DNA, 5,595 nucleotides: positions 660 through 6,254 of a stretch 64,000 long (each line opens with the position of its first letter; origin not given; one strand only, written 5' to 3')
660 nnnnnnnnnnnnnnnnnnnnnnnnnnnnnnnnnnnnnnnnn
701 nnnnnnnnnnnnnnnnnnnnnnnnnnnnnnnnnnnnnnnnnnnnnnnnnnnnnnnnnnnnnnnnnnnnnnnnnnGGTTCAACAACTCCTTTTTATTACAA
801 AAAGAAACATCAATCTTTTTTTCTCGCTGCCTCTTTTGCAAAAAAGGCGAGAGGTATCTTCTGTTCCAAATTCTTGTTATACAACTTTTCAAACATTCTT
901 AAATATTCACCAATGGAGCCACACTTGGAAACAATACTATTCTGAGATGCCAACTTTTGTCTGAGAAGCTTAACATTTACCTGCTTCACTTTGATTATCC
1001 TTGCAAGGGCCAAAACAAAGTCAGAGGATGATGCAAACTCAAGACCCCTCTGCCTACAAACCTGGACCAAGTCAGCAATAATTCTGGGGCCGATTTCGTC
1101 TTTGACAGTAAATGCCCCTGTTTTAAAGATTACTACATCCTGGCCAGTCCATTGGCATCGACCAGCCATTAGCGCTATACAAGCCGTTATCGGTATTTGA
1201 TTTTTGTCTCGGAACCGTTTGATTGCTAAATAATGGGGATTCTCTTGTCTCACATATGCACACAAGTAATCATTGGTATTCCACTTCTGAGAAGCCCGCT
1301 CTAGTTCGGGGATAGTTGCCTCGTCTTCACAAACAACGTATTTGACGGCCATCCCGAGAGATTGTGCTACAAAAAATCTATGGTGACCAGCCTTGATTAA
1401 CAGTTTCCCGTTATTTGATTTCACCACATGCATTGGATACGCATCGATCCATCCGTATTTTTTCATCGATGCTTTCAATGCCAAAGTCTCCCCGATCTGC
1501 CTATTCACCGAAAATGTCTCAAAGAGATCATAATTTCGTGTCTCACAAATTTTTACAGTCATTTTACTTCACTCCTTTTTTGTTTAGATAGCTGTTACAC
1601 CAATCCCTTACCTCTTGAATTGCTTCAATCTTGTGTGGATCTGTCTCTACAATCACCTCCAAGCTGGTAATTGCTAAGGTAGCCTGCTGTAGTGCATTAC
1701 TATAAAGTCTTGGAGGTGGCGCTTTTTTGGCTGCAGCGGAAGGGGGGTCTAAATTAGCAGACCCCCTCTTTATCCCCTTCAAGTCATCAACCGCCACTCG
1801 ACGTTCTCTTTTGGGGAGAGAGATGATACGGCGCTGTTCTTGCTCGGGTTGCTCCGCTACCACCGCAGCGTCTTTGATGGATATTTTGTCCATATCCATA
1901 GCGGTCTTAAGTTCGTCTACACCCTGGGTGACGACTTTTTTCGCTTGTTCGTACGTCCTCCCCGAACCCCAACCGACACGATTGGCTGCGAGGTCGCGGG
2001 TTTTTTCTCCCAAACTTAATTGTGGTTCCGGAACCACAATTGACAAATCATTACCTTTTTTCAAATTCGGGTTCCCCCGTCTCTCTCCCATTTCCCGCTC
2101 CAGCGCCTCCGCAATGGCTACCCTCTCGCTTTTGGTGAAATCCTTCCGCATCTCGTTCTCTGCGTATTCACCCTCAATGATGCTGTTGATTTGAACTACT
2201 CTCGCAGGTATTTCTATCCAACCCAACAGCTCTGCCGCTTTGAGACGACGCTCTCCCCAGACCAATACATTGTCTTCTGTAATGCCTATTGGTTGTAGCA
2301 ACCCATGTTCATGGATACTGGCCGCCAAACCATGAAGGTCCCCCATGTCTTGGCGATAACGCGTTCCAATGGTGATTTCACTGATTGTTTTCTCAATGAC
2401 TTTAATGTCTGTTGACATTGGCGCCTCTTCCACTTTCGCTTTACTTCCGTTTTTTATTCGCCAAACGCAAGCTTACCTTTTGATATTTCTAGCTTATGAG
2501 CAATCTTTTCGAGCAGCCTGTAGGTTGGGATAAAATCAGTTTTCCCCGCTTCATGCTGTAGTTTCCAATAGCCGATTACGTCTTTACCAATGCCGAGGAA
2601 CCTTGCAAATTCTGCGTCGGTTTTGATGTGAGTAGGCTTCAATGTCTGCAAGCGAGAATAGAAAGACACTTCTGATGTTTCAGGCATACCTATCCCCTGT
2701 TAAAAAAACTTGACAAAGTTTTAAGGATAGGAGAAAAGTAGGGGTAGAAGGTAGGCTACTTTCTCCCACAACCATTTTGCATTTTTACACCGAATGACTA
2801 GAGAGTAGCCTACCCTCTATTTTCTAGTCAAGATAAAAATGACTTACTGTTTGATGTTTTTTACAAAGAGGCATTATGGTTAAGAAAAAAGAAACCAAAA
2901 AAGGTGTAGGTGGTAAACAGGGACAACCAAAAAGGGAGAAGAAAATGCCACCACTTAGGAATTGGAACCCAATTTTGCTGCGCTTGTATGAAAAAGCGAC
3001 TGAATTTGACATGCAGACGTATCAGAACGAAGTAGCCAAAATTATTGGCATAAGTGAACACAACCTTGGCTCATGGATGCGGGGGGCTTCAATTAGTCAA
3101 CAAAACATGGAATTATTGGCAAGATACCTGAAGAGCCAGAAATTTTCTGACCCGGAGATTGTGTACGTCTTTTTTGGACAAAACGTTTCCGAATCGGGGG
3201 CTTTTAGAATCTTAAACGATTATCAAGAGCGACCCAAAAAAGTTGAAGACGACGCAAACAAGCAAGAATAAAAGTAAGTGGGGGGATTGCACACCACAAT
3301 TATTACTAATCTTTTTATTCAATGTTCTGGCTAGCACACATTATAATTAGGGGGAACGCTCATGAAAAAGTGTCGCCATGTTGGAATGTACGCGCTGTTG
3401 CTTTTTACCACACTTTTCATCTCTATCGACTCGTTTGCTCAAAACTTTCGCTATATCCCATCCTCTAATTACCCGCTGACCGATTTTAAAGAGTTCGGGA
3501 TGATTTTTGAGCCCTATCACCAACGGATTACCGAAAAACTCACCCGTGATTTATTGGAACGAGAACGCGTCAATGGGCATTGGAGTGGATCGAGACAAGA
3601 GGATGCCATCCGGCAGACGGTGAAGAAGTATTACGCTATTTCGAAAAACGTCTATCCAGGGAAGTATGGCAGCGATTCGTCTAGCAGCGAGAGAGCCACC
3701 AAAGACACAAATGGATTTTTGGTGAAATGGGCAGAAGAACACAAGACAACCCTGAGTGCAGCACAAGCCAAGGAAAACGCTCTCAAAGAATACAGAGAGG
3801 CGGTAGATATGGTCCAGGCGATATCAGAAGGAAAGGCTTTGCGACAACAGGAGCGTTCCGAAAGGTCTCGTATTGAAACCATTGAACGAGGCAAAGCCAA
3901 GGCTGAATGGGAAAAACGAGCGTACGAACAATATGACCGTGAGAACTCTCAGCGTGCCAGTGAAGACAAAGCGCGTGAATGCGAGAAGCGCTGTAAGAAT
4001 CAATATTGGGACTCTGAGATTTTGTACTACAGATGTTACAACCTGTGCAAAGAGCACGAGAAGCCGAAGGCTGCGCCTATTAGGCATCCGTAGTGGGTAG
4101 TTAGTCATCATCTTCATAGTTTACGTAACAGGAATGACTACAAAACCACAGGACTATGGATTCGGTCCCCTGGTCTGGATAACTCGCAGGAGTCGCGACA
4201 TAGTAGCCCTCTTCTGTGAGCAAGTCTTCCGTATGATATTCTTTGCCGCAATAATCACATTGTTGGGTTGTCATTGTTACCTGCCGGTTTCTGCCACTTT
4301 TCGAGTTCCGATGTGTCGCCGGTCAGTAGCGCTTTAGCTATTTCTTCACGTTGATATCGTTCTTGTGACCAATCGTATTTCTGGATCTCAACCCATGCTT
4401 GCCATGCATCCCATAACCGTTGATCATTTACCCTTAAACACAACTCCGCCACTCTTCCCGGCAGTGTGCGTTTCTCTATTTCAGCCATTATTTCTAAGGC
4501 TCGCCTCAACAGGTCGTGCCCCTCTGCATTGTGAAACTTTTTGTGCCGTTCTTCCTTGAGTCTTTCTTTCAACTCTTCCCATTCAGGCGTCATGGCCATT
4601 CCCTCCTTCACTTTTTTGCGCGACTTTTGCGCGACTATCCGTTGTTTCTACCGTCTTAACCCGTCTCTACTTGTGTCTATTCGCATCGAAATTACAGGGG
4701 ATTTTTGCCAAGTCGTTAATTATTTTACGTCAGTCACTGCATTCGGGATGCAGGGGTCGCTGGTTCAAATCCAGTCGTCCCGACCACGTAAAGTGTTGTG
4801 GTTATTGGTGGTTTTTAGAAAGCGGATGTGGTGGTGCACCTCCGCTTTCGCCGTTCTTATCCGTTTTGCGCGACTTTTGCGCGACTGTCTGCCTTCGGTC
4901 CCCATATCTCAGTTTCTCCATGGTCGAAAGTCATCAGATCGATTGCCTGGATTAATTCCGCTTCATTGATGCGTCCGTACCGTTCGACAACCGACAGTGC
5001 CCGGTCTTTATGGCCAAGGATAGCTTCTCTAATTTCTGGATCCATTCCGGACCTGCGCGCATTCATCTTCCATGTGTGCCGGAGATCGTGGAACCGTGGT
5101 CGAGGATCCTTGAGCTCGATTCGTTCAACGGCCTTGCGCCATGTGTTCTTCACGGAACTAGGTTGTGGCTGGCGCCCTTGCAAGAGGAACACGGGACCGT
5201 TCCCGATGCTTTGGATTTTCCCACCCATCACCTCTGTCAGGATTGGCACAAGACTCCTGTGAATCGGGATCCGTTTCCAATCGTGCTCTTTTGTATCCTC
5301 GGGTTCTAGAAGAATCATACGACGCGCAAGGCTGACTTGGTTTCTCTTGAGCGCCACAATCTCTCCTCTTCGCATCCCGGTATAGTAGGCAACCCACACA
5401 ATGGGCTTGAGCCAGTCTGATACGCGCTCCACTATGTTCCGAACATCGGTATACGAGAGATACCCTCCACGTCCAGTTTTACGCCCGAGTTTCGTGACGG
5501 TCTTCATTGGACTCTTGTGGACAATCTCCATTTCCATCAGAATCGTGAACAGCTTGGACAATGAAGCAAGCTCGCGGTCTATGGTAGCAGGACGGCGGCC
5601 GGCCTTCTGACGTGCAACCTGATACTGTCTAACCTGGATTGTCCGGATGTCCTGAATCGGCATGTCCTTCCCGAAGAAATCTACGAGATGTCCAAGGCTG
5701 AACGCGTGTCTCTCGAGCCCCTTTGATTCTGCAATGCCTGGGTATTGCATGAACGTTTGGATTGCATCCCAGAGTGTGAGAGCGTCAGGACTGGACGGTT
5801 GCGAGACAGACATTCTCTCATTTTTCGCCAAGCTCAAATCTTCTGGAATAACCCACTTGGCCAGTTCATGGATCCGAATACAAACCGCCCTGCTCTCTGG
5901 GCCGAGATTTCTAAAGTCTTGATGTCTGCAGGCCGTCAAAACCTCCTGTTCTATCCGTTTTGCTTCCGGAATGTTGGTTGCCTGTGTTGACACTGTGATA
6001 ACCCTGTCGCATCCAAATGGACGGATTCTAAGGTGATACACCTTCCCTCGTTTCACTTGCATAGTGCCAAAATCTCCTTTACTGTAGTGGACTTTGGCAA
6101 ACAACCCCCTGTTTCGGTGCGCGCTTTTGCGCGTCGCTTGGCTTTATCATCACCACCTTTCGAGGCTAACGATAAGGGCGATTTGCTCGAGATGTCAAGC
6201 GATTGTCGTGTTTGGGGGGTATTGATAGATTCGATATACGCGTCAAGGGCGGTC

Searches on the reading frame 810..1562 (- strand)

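Call 10: search_protein_families(library=phrogs, proteins=[window:810-1562:-], max_evalue=0.001)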
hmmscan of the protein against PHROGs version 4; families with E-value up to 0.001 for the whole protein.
window:810-1562:- (250 aa): 1 family
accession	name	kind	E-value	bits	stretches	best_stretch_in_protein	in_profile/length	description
phrog_12305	-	DNA, RNA and nucleotide metabolism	4.7e-17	63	1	4-237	9-241/271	ParB-like partition protein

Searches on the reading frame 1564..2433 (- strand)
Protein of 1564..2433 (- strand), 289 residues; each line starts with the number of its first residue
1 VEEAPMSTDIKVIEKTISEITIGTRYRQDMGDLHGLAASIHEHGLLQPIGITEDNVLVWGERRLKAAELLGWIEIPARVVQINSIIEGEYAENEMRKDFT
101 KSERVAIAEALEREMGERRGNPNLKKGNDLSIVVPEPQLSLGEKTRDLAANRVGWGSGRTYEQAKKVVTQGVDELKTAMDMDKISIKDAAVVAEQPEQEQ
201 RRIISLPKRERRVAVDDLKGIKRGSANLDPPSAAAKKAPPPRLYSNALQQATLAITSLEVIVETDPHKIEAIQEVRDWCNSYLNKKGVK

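Call 10: search_protein_families(library=phrogs, proteins=[window:1564-2433:-], max_evalue=0.001)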
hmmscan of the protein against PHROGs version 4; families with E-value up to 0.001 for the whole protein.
window:1564-2433:- (289 aa): 15 families
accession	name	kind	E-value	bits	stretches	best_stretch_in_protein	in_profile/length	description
phrog_12047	-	DNA, RNA and nucleotide metabolism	1.4e-39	137.4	1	17-189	5-180/301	ParB-like partition nuclease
phrog_4715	-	DNA, RNA and nucleotide metabolism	5.2e-26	92.2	1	26-237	163-366/630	ParB-like partition protein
phrog_3264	-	DNA, RNA and nucleotide metabolism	5e-16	60.2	1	17-224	54-285/337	ParB-like partition protein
phrog_6218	-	DNA, RNA and nucleotide metabolism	2.6e-11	44.4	1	27-105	21-108/506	ParB-like partition protein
phrog_3951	-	unknown function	1.9e-10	41.8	1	32-115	43-131/301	-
phrog_620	-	DNA, RNA and nucleotide metabolism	9e-10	40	1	32-81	31-80/217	ParB-like partition protein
phrog_21315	-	unknown function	5.8e-07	29.8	1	9-204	8-188/415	-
phrog_8071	-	DNA, RNA and nucleotide metabolism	8e-07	29.6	1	8-82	3-80/389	ParB-like partition protein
phrog_15396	-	DNA, RNA and nucleotide metabolism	1.7e-06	29.1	1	35-80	29-74/258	ParB-like partition nuclease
phrog_940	-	DNA, RNA and nucleotide metabolism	1.7e-06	28.5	1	27-81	22-77/388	nuclease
phrog_18056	-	DNA, RNA and nucleotide metabolism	3.4e-06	27.2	1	30-81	22-73/387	ParB-like partition nuclease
phrog_498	-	other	9.5e-06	25.4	1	35-82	60-109/633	DNA methyltransferase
phrog_5475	-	unknown function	8.3e-05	22.6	1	28-99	21-91/458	-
phrog_930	-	DNA, RNA and nucleotide metabolism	9e-05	23.4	0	32-79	29-76/223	ParB-like partition protein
phrog_723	-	DNA, RNA and nucleotide metabolism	0.0002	22.2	1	31-83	31-90/223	ParB-like partition protein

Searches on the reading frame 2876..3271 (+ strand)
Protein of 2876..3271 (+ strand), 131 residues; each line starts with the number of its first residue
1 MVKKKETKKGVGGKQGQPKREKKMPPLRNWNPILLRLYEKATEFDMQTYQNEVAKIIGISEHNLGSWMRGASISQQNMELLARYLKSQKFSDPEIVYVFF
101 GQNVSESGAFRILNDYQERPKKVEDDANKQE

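Call 60: search_protein_families(library=pfam, proteins=[window:2876-3271:+], max_evalue=1)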
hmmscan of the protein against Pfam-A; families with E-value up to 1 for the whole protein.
window:2876-3271:+ (131 aa): 3 families
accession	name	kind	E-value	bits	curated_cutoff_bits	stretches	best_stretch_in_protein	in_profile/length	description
PF01381.28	HTH_3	-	0.00083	19.8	23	1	50-86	12-49/55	Helix-turn-helix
PF13443.12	HTH_26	-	0.12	13.1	22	1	50-87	13-52/63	Cro/C1-type HTH DNA-binding domain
PF13684.11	FakA-like_C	-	0.19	11.5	23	1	53-118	133-192/216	Fatty acid kinase subunit A-like, C-terminal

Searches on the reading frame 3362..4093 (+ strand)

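Call 10: search_protein_families(library=phrogs, proteins=[window:3362-4093:+], max_evalue=0.001)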
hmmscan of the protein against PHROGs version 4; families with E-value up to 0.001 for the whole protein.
window:3362-4093:+ (243 aa): 0 families

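Call 14: search_protein_families(library=pfam, proteins=[window:3362-4093:+], max_evalue=0.01)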
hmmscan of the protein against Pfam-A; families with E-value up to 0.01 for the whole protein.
window:3362-4093:+ (243 aa): 0 families

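Call 60: search_protein_families(library=pfam, proteins=[window:3362-4093:+], max_evalue=1)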
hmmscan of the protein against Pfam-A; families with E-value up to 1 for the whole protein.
window:3362-4093:+ (243 aa): 4 families
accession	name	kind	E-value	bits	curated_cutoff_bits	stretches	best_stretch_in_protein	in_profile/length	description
PF02043.22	Bac_chlorC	-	0.01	16.3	25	1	70-119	20-68/80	Bacteriochlorophyll C binding protein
PF19148.5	DUF5830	-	0.14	12.6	26.8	1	143-215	18-90/114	Family of unknown function (DUF5830)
PF06850.17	PHB_depo_C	-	0.18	11.7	27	1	81-151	28-98/203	PHB de-polymerase C-terminus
PF20881.2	G1_gp67_C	-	0.51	11.3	27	0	141-199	29-82/100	Phage G1 gp67, C-terminal domain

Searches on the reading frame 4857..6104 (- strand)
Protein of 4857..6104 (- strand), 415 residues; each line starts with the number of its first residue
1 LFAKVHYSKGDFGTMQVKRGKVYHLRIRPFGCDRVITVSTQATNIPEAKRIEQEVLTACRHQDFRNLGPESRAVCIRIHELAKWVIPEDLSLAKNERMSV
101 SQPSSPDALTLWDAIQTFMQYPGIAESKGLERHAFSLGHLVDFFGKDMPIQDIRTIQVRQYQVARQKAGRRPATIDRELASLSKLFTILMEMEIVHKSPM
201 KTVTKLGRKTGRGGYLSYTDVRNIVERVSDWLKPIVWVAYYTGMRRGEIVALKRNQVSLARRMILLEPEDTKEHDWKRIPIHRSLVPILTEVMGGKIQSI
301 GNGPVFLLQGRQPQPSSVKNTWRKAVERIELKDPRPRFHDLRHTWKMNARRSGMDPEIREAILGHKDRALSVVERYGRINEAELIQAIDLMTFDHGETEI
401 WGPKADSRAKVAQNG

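Call 10: search_protein_families(library=phrogs, proteins=[window:4857-6104:-], max_evalue=0.001)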
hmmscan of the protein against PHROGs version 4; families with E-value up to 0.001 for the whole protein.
window:4857-6104:- (415 aa): 4 families
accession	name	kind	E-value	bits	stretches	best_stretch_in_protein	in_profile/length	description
phrog_1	-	integration and excision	1.4e-44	154.4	1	18-391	119-447/611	integrase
phrog_216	-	integration and excision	1e-29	104.6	1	171-403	11-242/301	integrase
phrog_37709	-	unknown function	9.1e-06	26.6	1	190-269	37-114/116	-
phrog_7244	-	integration and excision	0.00056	20.2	1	148-255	113-221/263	integrase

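Call 109: find_encoding_contigs(protein=window:4857-6104:-, flank=10000, max_places=3)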
Protein window:4857-6104:- (415 aa): no gene with exactly this product is on record in the collection.
